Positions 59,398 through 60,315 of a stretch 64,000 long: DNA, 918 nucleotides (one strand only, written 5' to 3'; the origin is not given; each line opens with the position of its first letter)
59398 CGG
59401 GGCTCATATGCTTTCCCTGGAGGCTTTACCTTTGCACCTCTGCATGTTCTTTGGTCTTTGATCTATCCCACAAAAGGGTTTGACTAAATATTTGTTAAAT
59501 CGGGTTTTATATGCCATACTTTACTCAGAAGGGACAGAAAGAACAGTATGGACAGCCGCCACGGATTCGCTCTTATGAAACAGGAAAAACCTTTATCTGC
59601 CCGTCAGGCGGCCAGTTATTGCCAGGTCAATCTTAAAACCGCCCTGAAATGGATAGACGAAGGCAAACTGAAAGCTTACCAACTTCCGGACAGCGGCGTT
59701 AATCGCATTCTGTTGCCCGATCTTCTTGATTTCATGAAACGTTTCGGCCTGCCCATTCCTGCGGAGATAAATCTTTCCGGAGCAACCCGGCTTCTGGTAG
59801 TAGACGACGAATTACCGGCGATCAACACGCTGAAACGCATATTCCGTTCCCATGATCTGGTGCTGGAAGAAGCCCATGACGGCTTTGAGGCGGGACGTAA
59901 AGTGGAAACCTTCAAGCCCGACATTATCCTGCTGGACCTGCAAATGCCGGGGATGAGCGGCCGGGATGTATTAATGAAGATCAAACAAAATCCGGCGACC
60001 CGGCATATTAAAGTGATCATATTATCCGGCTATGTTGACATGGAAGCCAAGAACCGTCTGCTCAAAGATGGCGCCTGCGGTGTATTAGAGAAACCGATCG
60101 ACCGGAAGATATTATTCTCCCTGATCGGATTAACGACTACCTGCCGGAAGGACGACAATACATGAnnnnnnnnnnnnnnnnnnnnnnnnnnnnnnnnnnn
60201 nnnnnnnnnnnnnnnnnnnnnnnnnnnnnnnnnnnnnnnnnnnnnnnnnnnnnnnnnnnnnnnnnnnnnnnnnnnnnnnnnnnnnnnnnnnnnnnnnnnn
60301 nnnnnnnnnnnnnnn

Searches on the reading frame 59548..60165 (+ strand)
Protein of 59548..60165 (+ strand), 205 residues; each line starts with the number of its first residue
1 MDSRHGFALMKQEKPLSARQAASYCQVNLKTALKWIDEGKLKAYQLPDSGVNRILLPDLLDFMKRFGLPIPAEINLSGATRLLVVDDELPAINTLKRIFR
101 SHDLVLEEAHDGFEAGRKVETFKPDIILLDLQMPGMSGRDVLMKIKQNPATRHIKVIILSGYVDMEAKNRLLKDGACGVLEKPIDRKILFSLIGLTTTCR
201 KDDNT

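Call 9: search_protein_families(library=pfam, proteins=[window:59548-60165:+])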
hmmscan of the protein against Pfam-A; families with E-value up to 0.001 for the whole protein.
window:59548-60165:+ (205 aa): 2 families
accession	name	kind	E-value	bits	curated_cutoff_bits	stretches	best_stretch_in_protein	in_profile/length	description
PF00072.30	Response_reg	-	3.5e-24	85.5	30.2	1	83-191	2-108/111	Response regulator receiver domain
PF12728.13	HTH_17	-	1.3e-05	25.8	27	1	16-64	2-48/51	Helix-turn-helix domain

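Call 10: find_encoding_contigs(protein=window:59548-60165:+, flank=10000, max_places=10)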
Protein window:59548-60165:+ (205 aa): no gene with exactly this product is on record in the collection.

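Call 17: find_homologous_proteins(query=window:59548-60165:+, max_evalue=1e-20)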
Query window:59548-60165:+ (205 aa): 26 proteins with E <= 1e-20 among 495 candidates.
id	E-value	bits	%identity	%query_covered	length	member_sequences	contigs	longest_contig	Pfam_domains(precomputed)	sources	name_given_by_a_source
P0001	5.0e-124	429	100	96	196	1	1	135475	PF12728.14,PF00072.31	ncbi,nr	ncbi:MAG: response regulator [Candidatus Omnitrophica bacterium]|nr:response regulator [Candidatus O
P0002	1.2e-80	288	67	93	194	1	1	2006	PF12728.14,PF00072.31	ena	-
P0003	4.7e-77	276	69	92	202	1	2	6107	PF12728.14,PF00072.31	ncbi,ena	-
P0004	4.8e-75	270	66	91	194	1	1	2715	PF12728.14,PF00072.31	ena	-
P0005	2.5e-74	267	66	91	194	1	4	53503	PF12728.14,PF00072.31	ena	-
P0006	2.5e-74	267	67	91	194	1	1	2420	PF12728.14,PF00072.31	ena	-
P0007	3.3e-73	264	65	91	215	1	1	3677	PF12728.14,PF00072.31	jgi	jgi:excisionase family DNA binding protein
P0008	5.4e-71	256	62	91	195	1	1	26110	PF12728.14,PF00072.31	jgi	jgi:excisionase family DNA binding protein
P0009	2.0e-65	238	59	90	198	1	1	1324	PF00072.31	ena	-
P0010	2.1e-61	225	59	90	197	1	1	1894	PF00072.31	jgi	-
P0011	2.7e-58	215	57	85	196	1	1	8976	PF12728.14,PF00072.31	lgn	-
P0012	1.1e-53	200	68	68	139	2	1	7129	PF12728.14,PF00072.31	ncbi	-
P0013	4.1e-48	182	61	71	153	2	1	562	PF00072.31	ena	-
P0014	6.9e-42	161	59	61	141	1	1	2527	PF12728.14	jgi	jgi:two-component system, OmpR family, response regulator VicR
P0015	5.2e-40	155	44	87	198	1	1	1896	PF12728.14,PF00072.31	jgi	-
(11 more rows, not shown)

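Call 18: find_encoding_contigs(protein=P0001, flank=10000, max_places=5)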
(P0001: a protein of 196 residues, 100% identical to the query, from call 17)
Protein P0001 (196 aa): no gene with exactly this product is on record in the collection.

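Call 19: find_encoding_contigs(protein=P0005, flank=6000, max_places=5)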
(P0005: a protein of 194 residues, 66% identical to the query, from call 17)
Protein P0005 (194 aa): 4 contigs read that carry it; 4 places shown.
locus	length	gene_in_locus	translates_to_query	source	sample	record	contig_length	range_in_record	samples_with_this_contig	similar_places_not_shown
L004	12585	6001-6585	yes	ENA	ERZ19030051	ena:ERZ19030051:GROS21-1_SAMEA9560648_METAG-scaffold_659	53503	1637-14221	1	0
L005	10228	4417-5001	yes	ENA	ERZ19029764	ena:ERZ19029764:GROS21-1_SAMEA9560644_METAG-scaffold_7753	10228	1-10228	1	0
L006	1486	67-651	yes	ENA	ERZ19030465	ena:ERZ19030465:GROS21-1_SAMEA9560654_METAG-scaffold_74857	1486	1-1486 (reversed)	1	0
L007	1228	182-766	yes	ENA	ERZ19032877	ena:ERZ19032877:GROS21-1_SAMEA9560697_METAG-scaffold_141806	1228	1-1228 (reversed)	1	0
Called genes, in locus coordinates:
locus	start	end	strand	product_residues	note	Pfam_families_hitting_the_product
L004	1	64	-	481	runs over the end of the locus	PF03435:Sacchrp_dh_NADP, PF16653:Sacchrp_dh_C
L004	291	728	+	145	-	PF01502:PRA-CH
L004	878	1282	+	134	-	PF00072:Response_reg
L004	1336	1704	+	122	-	PF00072:Response_reg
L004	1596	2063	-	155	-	-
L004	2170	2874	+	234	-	PF00037:Fer4 (weak), PF12797:Fer4_2 (weak), PF12837:Fer4_6, PF13237:Fer4_10 (weak), PF14697:Fer4_21 (weak), PF12838:Fer4_7 (weak), PF13187:Fer4_9 (weak), PF27217:AF_0155, +1 more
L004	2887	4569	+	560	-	PF03063:Prismane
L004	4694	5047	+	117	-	PF07238:PilZ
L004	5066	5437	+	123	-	PF00072:Response_reg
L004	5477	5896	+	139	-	PF00571:CBS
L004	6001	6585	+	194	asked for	PF12728:HTH_17 (weak), PF00072:Response_reg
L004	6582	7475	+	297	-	PF00497:SBP_bac_3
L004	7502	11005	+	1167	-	PF13426:PAS_9, PF08448:PAS_4, PF13426:PAS_9, PF00989:PAS, PF08447:PAS_3, PF08448:PAS_4, PF13426:PAS_9, PF08448:PAS_4, +6 more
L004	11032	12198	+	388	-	PF00072:Response_reg, PF00512:HisKA, PF02518:HATPase_c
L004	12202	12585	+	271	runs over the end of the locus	PF00072:Response_reg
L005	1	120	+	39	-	?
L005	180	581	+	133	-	PF02082:Rrf2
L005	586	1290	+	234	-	PF00037:Fer4 (weak), PF12797:Fer4_2 (weak), PF12837:Fer4_6, PF13237:Fer4_10 (weak), PF14697:Fer4_21 (weak), PF12838:Fer4_7 (weak), PF13187:Fer4_9 (weak), PF27217:AF_0155, +1 more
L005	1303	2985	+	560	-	PF03063:Prismane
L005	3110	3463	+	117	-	PF07238:PilZ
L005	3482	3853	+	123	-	PF00072:Response_reg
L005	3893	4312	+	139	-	PF00571:CBS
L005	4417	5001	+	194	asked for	PF12728:HTH_17 (weak), PF00072:Response_reg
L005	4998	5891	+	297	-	PF00497:SBP_bac_3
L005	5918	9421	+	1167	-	PF13426:PAS_9, PF08448:PAS_4, PF13426:PAS_9, PF00989:PAS, PF08447:PAS_3, PF08448:PAS_4, PF13426:PAS_9, PF08448:PAS_4, +6 more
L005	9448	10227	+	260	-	?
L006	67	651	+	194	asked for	PF12728:HTH_17 (weak), PF00072:Response_reg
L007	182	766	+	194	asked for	PF12728:HTH_17 (weak), PF00072:Response_reg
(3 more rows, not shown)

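Call 20: find_encoding_contigs(protein=P0003, flank=6000, max_places=5)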
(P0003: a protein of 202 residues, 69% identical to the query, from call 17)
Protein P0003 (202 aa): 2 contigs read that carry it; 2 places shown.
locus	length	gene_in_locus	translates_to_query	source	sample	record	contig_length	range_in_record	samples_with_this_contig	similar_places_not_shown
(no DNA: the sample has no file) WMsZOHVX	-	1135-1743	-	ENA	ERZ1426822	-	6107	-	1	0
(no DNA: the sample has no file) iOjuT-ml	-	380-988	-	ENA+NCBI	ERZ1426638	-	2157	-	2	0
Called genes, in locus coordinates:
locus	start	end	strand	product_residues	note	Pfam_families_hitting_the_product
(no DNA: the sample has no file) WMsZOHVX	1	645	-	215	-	?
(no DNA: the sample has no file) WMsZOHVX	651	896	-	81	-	-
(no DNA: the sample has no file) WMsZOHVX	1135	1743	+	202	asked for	PF12728:HTH_17 (weak), PF00072:Response_reg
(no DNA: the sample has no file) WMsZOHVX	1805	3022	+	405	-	PF03924:CHASE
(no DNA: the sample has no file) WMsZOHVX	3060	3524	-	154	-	PF01797:Y1_Tnp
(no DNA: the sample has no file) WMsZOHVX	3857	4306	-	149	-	-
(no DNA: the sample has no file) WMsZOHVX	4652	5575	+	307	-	-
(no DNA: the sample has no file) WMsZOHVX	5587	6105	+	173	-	?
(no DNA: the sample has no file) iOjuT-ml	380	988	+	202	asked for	PF12728:HTH_17 (weak), PF00072:Response_reg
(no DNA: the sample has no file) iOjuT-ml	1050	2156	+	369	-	?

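Call 21: find_encoding_contigs(protein=P0008, flank=6000, max_places=5)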
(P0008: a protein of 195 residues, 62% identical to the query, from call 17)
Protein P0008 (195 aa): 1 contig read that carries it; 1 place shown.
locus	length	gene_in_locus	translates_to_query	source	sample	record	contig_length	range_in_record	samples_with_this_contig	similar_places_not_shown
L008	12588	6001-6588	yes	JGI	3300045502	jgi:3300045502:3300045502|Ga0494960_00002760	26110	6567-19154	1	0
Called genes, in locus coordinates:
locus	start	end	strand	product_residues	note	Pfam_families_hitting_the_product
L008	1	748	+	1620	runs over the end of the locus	PF11974:bMG3, PF01835:MG2, PF17972:bMG5, PF17962:bMG6, PF07703:A2M_BRD, PF00207:A2M, PF17973:bMG10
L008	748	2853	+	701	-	PF00912:Transgly, PF00905:Transpeptidase, PF06832:BiPBP_C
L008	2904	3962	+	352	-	PF00724:Oxidored_FMN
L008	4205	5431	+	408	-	PF00909:Ammonium_transp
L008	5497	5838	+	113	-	PF00543:P-II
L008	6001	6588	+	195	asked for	PF12728:HTH_17 (weak), PF00072:Response_reg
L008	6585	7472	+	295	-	PF00497:SBP_bac_3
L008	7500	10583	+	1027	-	PF08448:PAS_4, PF00989:PAS, PF08447:PAS_3, PF08448:PAS_4, PF13426:PAS_9, PF00989:PAS, PF08448:PAS_4, PF13426:PAS_9, +3 more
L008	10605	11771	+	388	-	PF00072:Response_reg, PF00512:HisKA, PF02518:HATPase_c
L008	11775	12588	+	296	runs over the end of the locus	PF00072:Response_reg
